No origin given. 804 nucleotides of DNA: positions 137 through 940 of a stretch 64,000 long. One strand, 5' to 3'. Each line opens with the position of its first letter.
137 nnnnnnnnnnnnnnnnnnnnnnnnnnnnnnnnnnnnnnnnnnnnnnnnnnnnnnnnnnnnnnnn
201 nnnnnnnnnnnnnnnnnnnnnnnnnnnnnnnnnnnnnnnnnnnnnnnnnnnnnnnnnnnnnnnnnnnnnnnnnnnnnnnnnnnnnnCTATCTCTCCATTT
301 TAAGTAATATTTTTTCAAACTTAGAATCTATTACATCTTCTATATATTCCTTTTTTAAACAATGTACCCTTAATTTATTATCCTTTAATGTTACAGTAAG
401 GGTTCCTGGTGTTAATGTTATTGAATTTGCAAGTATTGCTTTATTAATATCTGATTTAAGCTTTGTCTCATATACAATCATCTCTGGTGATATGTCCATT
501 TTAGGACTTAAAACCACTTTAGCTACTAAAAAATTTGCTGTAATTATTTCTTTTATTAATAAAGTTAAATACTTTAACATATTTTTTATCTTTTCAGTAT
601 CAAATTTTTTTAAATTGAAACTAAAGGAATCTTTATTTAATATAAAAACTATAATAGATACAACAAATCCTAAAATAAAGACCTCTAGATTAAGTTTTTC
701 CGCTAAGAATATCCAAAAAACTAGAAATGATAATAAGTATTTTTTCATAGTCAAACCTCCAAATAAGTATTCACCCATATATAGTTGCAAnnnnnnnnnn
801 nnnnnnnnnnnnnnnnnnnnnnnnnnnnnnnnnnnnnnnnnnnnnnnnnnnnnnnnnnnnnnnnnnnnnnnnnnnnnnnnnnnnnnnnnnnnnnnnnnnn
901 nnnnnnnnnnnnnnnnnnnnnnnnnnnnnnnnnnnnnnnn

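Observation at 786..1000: Consensus-spaced sigma-54 promoter plus triple upstream repeat in front of an Mrp-type antiporter operon that begins with mrpE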

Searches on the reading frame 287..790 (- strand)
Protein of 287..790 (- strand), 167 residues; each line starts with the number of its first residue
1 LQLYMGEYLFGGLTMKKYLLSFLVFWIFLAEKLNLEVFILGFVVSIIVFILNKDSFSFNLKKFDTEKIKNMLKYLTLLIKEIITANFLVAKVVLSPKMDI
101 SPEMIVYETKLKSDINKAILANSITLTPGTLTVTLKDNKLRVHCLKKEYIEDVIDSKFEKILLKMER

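Call 4: search_protein_families(library=pfam, proteins=[window:287-790:-], max_evalue=0.01)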
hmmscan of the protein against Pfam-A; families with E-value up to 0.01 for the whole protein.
window:287-790:- (167 aa): 1 family
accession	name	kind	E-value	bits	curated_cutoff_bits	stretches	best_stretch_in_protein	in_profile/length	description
PF01899.21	MNHE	-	1.3e-33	116.3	27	1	20-164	2-144/145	Na+/H+ ion antiporter subunit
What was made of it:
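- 287..748 (-): mrpE (153 aa from the ATG at 748), first gene of the Mrp operon. Pfam MNHE E = 1.3e-33 (call 4).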

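Call 9: find_encoding_contigs(protein=window:287-748:-, flank=10000, max_places=6)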
Protein window:287-748:- (153 aa): no gene with exactly this product is on record in the collection.
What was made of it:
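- Tried and rejected: Exact-sequence look-up of the window's MrpE (153 aa) found nothing, because gene callers used a longer start (call 9).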

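Call 53: find_homologous_proteins(query=window:287-748:-, max_evalue=0.00001)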
Query window:287-748:- (153 aa): 1285 proteins with E <= 0.00001 among 1471 candidates; the best 120 are listed.
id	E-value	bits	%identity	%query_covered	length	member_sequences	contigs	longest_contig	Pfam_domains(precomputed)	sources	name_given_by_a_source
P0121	3.7e-86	304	100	100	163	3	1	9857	PF01899.22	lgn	-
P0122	1.3e-44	170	56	100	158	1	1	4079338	PF01899.22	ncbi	ncbi:Na+/H+ antiporter subunit E [Clostridiaceae bacterium 35-E11]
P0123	4.4e-44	168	58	90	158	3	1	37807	PF01899.22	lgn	-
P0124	2.7e-43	166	55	99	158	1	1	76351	PF01899.22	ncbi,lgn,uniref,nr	ncbi:Na+/H+ antiporter subunit E [Marinisporobacter balticus]|uniref:Multisubunit sodium/proton anti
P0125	5.1e-43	165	56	98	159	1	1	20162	PF01899.22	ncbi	-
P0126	5.9e-43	164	58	97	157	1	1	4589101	PF01899.22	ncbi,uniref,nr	ncbi:Na+/H+ antiporter subunit E [Crassaminicella profunda]|uniref:Na+/H+ antiporter subunit E n=1 T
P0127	6.0e-43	164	59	97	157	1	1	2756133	PF01899.22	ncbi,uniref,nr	ncbi:Na+/H+ antiporter subunit E [Crassaminicella indica]|uniref:Na+/H+ antiporter subunit E n=1 Tax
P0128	1.1e-42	164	54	99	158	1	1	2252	PF01899.22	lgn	-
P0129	3.4e-41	159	54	97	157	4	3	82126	PF01899.22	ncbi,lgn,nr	ncbi:MAG: Na+/H+ antiporter subunit E [Marinisporobacter sp.]|nr:Na+/H+ antiporter subunit E [Marini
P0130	5.8e-41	158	53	98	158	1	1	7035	PF01899.22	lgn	-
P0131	1.3e-40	157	55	98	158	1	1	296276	PF01899.22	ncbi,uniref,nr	ncbi:Na+/H+ antiporter subunit E [Inediibacterium massiliense]|uniref:Na+/H+ antiporter subunit E n=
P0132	2.0e-40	156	51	98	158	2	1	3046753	PF01899.22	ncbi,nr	ncbi:Na+/H+ antiporter subunit E [Crassaminicella thermophila]|nr:Na+/H+ antiporter subunit E [Crass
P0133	2.3e-40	156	53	95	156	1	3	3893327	PF01899.22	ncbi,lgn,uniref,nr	ncbi:Na+/H+ antiporter subunit E [Clostridium sp. MB40-C1]|uniref:Na+/H+ antiporter subunit E n=1 Ta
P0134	1.7e-39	153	54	95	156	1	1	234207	PF01899.22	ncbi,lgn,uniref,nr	ncbi:Na+/H+ antiporter subunit E [Clostridium brassicae]|uniref:Na+/H+ antiporter subunit E n=1 Tax=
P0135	2.1e-39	153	51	97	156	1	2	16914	PF01899.22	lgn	-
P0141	2.2e-38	150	51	95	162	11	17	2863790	PF01899.22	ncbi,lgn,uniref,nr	ncbi:hypothetical protein K144313037_11320 [Clostridium tetani]|uniref:Sodium:proton antiporter n=1 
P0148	1.6e-37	147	50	97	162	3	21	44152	PF01899.22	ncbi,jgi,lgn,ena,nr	ncbi:MAG: multicomponent Na+:H+ antiporter subunit [Candidatus Petromonas sp.]|nr:multicomponent Na+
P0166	3.5e-36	143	49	100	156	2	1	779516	PF01899.22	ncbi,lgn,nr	nr:Na+/H+ antiporter subunit E [Clostridium lundense]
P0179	3.3e-34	136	50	90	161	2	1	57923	PF01899.22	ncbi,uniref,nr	ncbi:Na+/H+ antiporter subunit E [Sporosalibacterium faouarense]|uniref:Na+/H+ antiporter subunit E 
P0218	6.5e-30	122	43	98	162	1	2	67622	PF01899.22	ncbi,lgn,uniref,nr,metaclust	ncbi:Na(+)/H(+) antiporter subunit E [Clostridium homopropionicum DSM 5847]|uniref:Na(+)/H(+) antipo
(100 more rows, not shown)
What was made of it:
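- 287..748 (-): Homologs are named 'Na+/H+ antiporter subunit E' (call 53).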

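Call 54: find_encoding_contigs(protein=P0141, flank=10000, max_places=1)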
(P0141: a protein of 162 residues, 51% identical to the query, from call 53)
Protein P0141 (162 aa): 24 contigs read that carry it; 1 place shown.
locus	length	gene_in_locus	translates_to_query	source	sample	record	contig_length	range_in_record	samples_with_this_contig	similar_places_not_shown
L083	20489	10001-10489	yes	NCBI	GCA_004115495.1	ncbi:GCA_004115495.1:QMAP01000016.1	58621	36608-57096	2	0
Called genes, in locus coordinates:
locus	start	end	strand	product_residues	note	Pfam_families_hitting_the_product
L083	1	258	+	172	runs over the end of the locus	PF01066:CDP-OH_P_transf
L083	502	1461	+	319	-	PF02463:SMC_N, PF00005:ABC_tran, PF13304:AAA_21 (faint), PF09383:NIL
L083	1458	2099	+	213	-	PF00528:BPD_transp_1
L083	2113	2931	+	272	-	PF03180:Lipoprotein_9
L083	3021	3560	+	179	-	PF02887:PK_C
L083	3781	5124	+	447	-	PF03448:MgtE_N, PF00571:CBS, PF01769:MgtE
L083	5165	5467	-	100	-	PF00543:P-II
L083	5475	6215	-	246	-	PF07556:DUF1538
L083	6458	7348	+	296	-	-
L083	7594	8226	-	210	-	PF02659:Mntp (weak)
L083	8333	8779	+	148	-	PF02082:Rrf2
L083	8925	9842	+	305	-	PF00291:PALP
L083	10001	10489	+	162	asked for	PF01899:MNHE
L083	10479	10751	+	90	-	PF04066:MrpF_PhaF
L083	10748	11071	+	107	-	PF03334:PhaG_MnhG_YufB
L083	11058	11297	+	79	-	PF13244:MbhD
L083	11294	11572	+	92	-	PF20501:MbhE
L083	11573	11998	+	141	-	PF04039:MnhB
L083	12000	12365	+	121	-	PF00420:Oxidored_q2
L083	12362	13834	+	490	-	PF00361:Proton_antipo_M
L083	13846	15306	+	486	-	PF00662:Proton_antipo_N (weak), PF00361:Proton_antipo_M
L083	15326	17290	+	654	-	PF00361:Proton_antipo_M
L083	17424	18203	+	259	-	-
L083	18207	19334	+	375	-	PF00004:AAA (weak), PF07728:AAA_5 (weak)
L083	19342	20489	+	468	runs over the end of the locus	PF13203:DUF2201_N, PF09967:DUF2201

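Call 55: find_encoding_contigs(protein=P0218, flank=10000, max_places=1)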
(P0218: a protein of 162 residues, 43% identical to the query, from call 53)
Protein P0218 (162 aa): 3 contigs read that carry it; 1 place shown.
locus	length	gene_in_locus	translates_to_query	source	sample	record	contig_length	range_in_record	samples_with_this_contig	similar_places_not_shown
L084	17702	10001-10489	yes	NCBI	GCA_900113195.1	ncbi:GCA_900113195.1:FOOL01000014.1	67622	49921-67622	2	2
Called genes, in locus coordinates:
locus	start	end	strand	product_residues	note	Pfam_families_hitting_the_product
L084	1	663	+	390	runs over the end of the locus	PF13433:Peripla_BP_5, PF13458:Peripla_BP_6, PF01094:ANF_receptor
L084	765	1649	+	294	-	PF02653:BPD_transp_2, PF01032:FecCD (faint)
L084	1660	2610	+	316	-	PF02653:BPD_transp_2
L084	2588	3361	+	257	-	PF00005:ABC_tran, PF13304:AAA_21 (faint), PF12399:BCA_ABC_TP_C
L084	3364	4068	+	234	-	PF00005:ABC_tran, PF13604:AAA_30 (faint), PF13304:AAA_21 (faint)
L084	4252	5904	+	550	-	PF00749:tRNA-synt_1c, PF03950:tRNA-synt_1c_C, PF20974:tRNA-synt_1c_C2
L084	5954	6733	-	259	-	PF03649:UPF0014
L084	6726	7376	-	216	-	PF02463:SMC_N (faint), PF00005:ABC_tran, PF13304:AAA_21 (faint)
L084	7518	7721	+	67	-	-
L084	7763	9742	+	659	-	PF26965:MimR_N, PF00989:PAS, PF13426:PAS_9, PF00158:Sigma54_activat, PF14532:Sigma54_activ_2, PF07728:AAA_5, PF25601:AAA_lid_14, PF02954:HTH_8, +4 more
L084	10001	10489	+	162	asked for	PF01899:MNHE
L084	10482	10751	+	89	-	PF04066:MrpF_PhaF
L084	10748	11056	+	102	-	PF03334:PhaG_MnhG_YufB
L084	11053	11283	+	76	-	PF13244:MbhD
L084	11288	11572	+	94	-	PF20501:MbhE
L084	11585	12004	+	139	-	PF04039:MnhB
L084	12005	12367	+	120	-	PF00420:Oxidored_q2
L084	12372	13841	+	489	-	PF00361:Proton_antipo_M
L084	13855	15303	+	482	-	PF00662:Proton_antipo_N (weak), PF00361:Proton_antipo_M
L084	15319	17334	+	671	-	PF00361:Proton_antipo_M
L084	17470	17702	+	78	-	PF00872:Transposase_mut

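Call 60: find_related_loci(query=A3, collection=metagenome_contigs, flank=4000)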
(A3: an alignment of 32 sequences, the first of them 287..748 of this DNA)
Query A3 (153 aa) in metagenome_contigs; peptide patterns used: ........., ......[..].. (x = any residue, [..] = any of these).
600 stretches matched a pattern (row limit reached: there are more); 576 encode a relative of the query (tblastn E <= 1e-3); the best 80 are kept; 80 distinct loci.
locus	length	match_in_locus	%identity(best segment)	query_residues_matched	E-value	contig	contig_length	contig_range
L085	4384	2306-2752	43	6-152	5e-35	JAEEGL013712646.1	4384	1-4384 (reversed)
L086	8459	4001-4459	43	4-152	5e-34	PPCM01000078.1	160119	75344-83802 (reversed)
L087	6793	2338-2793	44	2-153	2e-31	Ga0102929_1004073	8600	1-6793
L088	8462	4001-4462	38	1-153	6e-30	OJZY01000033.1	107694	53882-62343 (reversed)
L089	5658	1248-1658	41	16-153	9e-30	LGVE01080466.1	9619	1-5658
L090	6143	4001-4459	38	2-152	1e-28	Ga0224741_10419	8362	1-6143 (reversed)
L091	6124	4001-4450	40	6-153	5e-28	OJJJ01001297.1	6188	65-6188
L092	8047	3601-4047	37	6-152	2e-27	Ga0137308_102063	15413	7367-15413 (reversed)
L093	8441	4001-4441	35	8-152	2e-27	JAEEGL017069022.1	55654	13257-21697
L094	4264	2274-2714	34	8-152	2e-27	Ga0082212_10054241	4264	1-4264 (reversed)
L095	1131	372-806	36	10-153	4e-28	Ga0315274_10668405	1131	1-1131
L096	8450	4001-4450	36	4-152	6e-27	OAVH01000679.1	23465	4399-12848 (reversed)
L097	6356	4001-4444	35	7-152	3e-27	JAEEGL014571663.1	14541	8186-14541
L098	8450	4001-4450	36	4-152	6e-27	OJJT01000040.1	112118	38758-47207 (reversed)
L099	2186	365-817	31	5-153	3e-27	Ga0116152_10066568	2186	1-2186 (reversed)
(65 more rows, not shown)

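Call 72: search_protein_families(library=ncbifam, proteins=[window:287-748:-], max_evalue=0.001)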
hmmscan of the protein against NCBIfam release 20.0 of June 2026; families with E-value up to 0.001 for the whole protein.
window:287-748:- (153 aa): 16 families
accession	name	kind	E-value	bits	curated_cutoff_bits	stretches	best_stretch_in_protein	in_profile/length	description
NF009295.0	PRK12652.1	equivalog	1.8e-28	99.8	290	1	9-147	179-319/368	monovalent cation/H+ antiporter subunit E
NF009292.0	PRK12651.1-3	equivalog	4.1e-25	88.7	213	1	9-146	12-151/158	Na+/H+ antiporter subunit E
TIGR00942.1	2a6301s05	subfamily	8.3e-24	84.2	212.25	1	12-148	1-139/144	multicomponent Na+:H+ antiporter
NF006518.0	PRK08965.1-2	equivalog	1.5e-22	80.2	159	1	8-141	19-151/166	Na+/H+ antiporter subunit E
NF009291.0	PRK12651.1-1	equivalog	5.1e-22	78.6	228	1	8-148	11-153/159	Na+/H+ antiporter subunit E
NF006519.0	PRK08965.1-3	equivalog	2.4e-20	72.9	190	1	6-135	6-136/158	Na+/H+ antiporter subunit E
NF006517.0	PRK08965.1-1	equivalog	1.1e-18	67.9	180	1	10-132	13-136/161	Na+/H+ antiporter subunit E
NF004922.0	PRK06279.1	equivalog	4.2e-15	55.9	99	1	53-141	2-90/100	putative monovalent cation/H+ antiporter subunit E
NF006244.0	PRK08382.1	equivalog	1.3e-14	54.7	226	1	7-133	41-176/201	putative monovalent cation/H+ antiporter subunit E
NF005131.0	PRK06580.1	equivalog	1.5e-14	54.1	121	1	52-146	5-98/107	putative monovalent cation/H+ antiporter subunit E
NF006520.0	PRK08965.1-4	equivalog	2.1e-14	53.7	175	1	6-149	12-158/162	Na+/H+ antiporter subunit E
NF006245.0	PRK08383.1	subfamily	6.3e-13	49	192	1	6-131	9-140/168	putative monovalent cation/H+ antiporter subunit E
NF009240.0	PRK12596.1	equivalog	3.5e-11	43.2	277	1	5-150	11-157/171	putative monovalent cation/H+ antiporter subunit E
NF009297.0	PRK12654.1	equivalog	4.2e-11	42.9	116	1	56-125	3-72/151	monovalent cation/H+ antiporter subunit E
NF009293.0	PRK12651.1-4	equivalog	6e-11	42.7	195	1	10-150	19-167/173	Na+/H+ antiporter subunit E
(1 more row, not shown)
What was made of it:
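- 287..748 (-): NCBIfam Na+/H+ antiporter subunit E models match, all below their cut-offs (call 72).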

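Call 87: find_encoding_contigs(protein=P0179, flank=3500, max_places=1)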
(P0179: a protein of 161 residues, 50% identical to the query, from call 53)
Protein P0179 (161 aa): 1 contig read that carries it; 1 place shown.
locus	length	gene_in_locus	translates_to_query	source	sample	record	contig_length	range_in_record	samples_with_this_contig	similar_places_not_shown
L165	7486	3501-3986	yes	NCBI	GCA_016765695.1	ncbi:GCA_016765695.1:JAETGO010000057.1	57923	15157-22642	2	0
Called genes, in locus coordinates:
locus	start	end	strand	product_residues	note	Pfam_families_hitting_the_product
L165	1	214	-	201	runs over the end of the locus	PF02245:Pur_DNA_glyco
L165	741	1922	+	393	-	PF00155:Aminotran_1_2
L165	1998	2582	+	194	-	-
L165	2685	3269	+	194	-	PF00882:Zn_dep_PLPC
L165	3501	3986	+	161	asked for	PF01899:MNHE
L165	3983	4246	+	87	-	PF04066:MrpF_PhaF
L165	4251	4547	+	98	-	PF03334:PhaG_MnhG_YufB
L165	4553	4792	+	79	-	PF13244:MbhD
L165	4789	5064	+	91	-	PF20501:MbhE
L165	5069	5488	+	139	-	PF04039:MnhB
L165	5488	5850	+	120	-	PF00420:Oxidored_q2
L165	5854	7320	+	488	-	PF10125:NADHdeh_related (weak), PF00361:Proton_antipo_M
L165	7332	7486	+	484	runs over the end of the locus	PF00662:Proton_antipo_N (faint), PF00361:Proton_antipo_M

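Call 88: find_encoding_contigs(protein=P0148, flank=3500, max_places=1)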
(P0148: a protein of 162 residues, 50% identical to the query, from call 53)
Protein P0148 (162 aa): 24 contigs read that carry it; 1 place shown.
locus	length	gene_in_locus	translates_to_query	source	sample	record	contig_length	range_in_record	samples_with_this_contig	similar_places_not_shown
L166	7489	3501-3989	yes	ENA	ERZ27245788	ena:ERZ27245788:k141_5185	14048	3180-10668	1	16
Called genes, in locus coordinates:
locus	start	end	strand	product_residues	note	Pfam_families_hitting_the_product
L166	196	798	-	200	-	PF03418:Peptidase_A25 (weak), PF06866:DUF1256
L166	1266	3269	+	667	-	PF26965:MimR_N, PF01590:GAF, PF00989:PAS, PF13426:PAS_9, PF00158:Sigma54_activat, PF14532:Sigma54_activ_2, PF07728:AAA_5, PF25601:AAA_lid_14, +1 more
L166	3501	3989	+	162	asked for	PF01899:MNHE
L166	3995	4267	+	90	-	PF04066:MrpF_PhaF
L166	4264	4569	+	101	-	PF03334:PhaG_MnhG_YufB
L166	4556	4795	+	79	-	PF13244:MbhD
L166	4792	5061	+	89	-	PF20501:MbhE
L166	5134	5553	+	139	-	PF04039:MnhB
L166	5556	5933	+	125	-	PF00420:Oxidored_q2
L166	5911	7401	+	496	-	PF10125:NADHdeh_related (faint), PF00361:Proton_antipo_M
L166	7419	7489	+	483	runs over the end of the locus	PF00662:Proton_antipo_N (weak), PF00361:Proton_antipo_M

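Call 89: find_encoding_contigs(protein=P0166, flank=3500, max_places=1)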
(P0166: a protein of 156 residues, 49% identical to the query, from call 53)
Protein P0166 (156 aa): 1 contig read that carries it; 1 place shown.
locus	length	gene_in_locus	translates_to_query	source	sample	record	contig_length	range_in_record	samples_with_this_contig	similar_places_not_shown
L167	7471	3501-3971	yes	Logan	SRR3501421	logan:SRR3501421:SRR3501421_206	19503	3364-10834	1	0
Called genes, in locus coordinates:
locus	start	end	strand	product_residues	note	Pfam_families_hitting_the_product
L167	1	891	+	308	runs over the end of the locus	PF00291:PALP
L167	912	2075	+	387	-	PF00266:Aminotran_5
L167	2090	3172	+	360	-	PF00764:Arginosuc_synth (faint), PF02540:NAD_synthase (weak), PF02568:ThiI (weak), PF03054:tRNA_Me_trans, PF20259:tRNA_Me_trans_M, PF20258:tRNA_Me_trans_C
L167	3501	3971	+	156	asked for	PF01899:MNHE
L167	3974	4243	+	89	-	PF04066:MrpF_PhaF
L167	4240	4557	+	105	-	PF03334:PhaG_MnhG_YufB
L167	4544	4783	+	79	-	PF13244:MbhD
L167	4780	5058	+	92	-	PF20501:MbhE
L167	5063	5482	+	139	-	PF04039:MnhB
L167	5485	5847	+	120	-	PF00420:Oxidored_q2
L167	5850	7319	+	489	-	PF00361:Proton_antipo_M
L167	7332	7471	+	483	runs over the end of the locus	PF00662:Proton_antipo_N (weak), PF00361:Proton_antipo_M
